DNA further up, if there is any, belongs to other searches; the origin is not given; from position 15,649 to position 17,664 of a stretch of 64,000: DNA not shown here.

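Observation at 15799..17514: Alg44-like PilZ-TM-membrane-fusion protein embedded inside the pgs operon, implying c-di-GMP gating of a gamma-glutamyl polymer synthase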

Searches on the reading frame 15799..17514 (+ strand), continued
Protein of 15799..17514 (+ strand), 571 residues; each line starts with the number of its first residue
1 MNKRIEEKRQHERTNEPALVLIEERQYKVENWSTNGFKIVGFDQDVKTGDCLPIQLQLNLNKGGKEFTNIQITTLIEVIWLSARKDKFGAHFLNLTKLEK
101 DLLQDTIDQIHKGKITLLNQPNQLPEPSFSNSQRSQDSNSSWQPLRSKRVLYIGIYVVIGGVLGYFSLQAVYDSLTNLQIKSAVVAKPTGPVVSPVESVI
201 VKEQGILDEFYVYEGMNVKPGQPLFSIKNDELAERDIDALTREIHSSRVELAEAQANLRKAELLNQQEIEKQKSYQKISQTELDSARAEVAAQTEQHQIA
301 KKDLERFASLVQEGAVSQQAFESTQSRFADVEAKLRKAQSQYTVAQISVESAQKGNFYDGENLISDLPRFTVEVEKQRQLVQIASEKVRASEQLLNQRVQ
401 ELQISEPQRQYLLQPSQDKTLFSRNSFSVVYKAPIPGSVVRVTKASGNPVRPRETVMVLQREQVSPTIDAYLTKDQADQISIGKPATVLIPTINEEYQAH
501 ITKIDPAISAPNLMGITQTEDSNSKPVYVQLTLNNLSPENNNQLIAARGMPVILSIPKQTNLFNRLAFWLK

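Call 92: get_annotated_region(hit=H1, flank=9000)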
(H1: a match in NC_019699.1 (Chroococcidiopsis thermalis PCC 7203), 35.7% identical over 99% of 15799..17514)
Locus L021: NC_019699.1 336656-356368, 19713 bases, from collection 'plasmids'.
description: Chroococcidiopsis thermalis PCC 7203 plasmid pCHRO.01, complete sequence
organism: Chroococcidiopsis thermalis PCC 7203 (NCBI taxid 251229)
taxonomy: Bacteria; Cyanobacteriota; Cyanophyceae; Chroococcidiopsidales; Chroococcidiopsidaceae; Chroococcidiopsis; Chroococcidiopsis thermalis; Chroococcidiopsis thermalis PCC 7203
host: -; source: -; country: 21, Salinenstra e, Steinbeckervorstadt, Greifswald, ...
typing (MOB-suite, as given by PLSDB): conjugative; relaxase MOBP; mating-pair formation MPF_T
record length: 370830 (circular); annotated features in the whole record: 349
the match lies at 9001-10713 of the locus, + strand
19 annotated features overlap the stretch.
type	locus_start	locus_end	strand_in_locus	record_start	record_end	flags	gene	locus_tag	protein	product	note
CDS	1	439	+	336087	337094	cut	-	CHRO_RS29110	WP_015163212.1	RNA polymerase sigma factor, RpoD/SigA family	GO:0006352 - DNA-templated transcription initiation [Evidence IEA]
CDS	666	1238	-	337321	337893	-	-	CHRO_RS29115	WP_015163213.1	hypothetical protein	-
CDS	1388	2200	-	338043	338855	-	-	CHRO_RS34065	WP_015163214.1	hypothetical protein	-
CDS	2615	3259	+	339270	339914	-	-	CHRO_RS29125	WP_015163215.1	SRPBCC family protein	-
CDS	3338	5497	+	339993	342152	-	-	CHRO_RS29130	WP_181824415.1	serine hydrolase domain-containing protein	-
CDS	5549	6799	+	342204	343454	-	pgsB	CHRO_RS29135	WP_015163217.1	poly-gamma-glutamate synthase PgsB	GO:0070501 - poly-gamma-glutamate biosynthetic process [Evidence IEA]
CDS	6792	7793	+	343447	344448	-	-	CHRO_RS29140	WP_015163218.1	poly-gamma-glutamate biosynthesis protein PgsC/CapC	-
CDS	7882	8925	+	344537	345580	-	-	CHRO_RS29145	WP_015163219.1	hypothetical protein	-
CDS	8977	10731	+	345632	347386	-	-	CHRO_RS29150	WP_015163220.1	HlyD family efflux transporter periplasmic adaptor subunit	-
CDS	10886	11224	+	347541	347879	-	-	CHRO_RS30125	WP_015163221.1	peptidoglycan-binding domain-containing protein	-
CDS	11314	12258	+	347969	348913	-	-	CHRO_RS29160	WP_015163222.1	metallophosphoesterase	-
CDS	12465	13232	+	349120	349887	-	-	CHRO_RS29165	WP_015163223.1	hypothetical protein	-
CDS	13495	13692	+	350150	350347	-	-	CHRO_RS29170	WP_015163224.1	hypothetical protein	-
CDS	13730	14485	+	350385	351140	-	-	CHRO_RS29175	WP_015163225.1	hypothetical protein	-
CDS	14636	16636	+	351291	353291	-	-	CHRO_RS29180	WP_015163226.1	BamA/TamA family outer membrane protein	-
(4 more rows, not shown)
